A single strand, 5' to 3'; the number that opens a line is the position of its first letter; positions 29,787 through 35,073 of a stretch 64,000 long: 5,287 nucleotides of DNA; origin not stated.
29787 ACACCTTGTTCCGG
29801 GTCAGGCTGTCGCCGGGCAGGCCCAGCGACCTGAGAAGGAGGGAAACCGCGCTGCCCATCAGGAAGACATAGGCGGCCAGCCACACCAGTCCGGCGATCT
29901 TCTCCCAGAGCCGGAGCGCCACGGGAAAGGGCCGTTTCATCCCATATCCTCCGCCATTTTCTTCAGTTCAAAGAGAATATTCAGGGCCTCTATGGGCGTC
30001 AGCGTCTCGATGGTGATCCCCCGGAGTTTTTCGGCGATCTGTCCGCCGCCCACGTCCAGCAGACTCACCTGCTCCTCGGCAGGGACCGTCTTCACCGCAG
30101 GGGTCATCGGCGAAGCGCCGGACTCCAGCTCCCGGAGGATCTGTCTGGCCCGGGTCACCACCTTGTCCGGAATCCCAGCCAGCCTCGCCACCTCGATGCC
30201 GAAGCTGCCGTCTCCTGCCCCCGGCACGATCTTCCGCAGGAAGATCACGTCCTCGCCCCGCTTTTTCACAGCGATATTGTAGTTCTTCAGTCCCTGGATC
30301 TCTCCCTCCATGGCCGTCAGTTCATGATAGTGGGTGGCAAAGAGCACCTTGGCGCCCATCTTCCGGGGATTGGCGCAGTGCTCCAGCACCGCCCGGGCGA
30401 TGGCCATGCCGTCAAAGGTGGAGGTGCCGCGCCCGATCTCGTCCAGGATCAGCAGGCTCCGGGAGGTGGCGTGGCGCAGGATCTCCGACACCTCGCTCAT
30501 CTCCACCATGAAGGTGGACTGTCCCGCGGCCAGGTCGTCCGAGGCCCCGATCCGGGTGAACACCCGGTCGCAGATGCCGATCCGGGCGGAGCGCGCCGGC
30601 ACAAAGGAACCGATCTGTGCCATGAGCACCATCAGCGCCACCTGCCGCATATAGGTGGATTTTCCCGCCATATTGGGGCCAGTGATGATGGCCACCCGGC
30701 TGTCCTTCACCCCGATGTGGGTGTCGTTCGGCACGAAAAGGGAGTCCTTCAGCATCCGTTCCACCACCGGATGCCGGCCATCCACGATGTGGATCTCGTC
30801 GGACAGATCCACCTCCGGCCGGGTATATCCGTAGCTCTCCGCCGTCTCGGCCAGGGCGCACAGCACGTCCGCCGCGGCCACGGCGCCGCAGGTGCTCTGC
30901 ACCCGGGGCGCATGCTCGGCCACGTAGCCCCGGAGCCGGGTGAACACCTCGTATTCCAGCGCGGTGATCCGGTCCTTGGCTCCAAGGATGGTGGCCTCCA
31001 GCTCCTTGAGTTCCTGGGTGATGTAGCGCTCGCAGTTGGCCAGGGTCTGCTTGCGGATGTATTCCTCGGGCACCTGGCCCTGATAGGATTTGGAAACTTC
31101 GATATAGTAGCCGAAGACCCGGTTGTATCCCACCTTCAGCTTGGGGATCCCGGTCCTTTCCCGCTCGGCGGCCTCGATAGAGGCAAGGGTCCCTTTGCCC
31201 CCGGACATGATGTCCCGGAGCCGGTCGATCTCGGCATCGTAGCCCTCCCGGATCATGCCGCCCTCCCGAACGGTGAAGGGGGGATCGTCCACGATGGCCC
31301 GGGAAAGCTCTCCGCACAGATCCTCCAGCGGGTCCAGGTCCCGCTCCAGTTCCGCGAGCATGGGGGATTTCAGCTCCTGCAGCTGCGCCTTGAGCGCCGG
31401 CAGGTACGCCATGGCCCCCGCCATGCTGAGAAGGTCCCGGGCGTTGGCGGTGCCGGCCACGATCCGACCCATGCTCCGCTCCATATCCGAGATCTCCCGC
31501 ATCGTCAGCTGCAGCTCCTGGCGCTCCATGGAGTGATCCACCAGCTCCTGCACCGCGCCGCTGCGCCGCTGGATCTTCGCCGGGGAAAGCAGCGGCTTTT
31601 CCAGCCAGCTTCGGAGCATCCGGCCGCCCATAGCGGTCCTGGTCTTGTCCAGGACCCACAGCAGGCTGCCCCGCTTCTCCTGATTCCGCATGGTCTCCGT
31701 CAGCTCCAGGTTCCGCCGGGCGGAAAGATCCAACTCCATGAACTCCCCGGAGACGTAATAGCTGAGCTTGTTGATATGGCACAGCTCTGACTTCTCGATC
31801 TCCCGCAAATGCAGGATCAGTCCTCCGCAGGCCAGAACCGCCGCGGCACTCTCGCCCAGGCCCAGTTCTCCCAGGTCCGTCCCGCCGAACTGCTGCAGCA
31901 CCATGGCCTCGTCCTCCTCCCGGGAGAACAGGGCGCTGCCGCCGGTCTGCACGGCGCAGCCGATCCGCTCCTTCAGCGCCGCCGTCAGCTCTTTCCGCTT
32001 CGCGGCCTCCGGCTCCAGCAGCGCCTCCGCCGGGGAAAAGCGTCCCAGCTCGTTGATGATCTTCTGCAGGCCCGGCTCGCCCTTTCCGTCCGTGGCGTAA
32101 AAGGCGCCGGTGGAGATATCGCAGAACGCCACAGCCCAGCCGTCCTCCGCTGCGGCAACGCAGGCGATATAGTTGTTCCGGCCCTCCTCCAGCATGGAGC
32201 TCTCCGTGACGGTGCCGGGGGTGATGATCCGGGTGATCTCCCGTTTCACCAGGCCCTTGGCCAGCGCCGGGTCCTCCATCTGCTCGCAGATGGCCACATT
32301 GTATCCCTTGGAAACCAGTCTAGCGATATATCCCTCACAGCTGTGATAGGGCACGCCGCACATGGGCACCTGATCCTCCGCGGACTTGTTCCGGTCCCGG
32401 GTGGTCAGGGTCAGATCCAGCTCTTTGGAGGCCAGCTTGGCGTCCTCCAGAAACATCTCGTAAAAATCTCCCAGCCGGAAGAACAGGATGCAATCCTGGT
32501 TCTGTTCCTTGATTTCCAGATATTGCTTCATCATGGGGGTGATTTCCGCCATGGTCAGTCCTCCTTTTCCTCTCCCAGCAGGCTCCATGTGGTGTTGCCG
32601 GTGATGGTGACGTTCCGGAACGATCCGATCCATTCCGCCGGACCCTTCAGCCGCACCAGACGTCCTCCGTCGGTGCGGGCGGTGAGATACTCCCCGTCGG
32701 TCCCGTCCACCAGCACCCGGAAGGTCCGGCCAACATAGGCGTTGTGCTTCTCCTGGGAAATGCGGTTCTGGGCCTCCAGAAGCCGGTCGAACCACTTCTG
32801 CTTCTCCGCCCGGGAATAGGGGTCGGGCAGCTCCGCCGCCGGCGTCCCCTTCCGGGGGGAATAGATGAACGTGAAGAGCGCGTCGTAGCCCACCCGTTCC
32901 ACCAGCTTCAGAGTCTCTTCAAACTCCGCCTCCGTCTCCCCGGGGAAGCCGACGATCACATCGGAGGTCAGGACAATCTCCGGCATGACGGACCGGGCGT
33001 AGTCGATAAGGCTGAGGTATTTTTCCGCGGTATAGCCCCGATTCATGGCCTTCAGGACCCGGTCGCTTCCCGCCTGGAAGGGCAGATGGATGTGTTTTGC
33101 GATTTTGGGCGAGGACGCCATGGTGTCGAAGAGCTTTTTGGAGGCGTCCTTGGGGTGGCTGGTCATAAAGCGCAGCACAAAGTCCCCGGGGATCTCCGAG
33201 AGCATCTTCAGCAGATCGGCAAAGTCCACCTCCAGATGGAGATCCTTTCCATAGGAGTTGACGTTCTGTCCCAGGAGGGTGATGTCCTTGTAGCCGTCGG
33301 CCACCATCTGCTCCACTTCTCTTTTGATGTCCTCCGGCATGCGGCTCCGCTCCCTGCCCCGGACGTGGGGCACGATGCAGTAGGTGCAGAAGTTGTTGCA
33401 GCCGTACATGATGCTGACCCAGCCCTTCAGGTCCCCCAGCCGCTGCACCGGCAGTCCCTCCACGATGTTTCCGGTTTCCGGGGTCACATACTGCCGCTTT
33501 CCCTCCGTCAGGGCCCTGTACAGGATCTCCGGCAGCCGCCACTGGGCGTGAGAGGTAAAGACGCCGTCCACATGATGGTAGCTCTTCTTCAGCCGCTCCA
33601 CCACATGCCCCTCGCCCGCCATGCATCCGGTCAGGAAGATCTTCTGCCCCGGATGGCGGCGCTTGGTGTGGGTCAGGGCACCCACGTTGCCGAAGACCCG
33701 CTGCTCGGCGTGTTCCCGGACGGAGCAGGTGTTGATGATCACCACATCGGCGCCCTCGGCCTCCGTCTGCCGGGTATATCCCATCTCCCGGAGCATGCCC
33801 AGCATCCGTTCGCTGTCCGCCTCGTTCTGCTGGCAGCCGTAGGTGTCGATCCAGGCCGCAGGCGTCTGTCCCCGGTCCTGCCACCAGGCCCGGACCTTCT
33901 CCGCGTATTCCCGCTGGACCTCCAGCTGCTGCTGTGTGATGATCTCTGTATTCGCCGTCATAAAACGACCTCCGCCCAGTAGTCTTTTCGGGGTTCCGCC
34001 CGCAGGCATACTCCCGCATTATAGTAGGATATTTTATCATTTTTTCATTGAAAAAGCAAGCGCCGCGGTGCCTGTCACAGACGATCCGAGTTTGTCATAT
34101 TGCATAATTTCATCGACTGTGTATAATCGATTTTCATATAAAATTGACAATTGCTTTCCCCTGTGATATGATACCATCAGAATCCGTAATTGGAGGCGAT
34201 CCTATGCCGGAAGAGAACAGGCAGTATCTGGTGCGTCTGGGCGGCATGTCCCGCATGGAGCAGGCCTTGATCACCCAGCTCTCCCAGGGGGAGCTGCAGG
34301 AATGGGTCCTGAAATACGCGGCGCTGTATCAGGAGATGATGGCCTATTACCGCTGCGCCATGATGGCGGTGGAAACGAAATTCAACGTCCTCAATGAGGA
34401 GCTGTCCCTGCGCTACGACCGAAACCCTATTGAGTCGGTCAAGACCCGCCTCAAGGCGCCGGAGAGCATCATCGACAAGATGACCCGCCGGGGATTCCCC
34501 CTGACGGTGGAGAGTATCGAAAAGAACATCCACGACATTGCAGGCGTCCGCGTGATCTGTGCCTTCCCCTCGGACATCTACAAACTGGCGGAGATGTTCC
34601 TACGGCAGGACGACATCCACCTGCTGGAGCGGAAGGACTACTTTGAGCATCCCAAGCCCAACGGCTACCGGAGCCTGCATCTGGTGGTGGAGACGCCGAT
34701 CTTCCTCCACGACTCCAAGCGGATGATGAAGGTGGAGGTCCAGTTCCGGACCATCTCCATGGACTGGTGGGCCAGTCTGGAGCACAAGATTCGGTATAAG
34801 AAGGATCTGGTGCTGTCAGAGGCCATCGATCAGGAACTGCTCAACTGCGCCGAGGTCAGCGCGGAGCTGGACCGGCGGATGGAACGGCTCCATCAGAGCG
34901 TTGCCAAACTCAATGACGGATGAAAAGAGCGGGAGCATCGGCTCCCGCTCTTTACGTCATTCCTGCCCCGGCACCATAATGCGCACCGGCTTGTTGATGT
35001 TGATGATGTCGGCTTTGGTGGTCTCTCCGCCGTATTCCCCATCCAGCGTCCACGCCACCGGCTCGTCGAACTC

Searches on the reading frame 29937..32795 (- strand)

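Call 25: search_protein_families(library=pfam, proteins=[window:29937-32795:-], max_evalue=0.00001)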
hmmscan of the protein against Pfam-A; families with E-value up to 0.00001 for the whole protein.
window:29937-32795:- (952 aa): 5 families
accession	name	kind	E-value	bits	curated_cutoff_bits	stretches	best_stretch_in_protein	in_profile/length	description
PF00488.27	MutS_V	-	1e-82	277.1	30.2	1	703-891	2-188/188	MutS domain V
PF05192.23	MutS_III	-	1.8e-54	185.5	34.1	1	358-649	1-194/194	MutS domain III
PF01624.25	MutS_I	-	6.1e-48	162.2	20.6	1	86-199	1-112/113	MutS domain I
PF05190.23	MutS_IV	-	3.2e-30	104.7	22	1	518-609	1-92/92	MutS family domain IV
PF05188.22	MutS_II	-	7.2e-17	62.5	25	1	208-341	1-132/133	MutS domain II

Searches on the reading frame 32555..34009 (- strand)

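Call 63: search_protein_families(library=pfam, proteins=[window:32555-34009:-], max_evalue=0.00001)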
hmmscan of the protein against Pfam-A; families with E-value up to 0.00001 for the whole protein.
window:32555-34009:- (484 aa): 3 families
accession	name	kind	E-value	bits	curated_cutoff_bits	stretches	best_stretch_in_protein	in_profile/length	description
PF04055.27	Radical_SAM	-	1.4e-31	110.3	29.5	1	198-370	1-166/166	Radical SAM superfamily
PF00919.26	UPF0004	-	1.9e-26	92.3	27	1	53-151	3-97/98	Uncharacterized protein family UPF0004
PF01938.26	TRAM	-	9.1e-07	29.1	21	1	424-480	2-59/61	TRAM domain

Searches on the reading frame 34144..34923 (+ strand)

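Call 63: search_protein_families(library=pfam, proteins=[window:34144-34923:+], max_evalue=0.00001)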
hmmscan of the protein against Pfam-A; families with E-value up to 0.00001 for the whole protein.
window:34144-34923:+ (259 aa): 1 family
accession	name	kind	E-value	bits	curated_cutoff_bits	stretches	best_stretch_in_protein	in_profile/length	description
PF04607.23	RelA_SpoT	-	1.8e-31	109.2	27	1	101-221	1-111/113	Region found in RelA / SpoT proteins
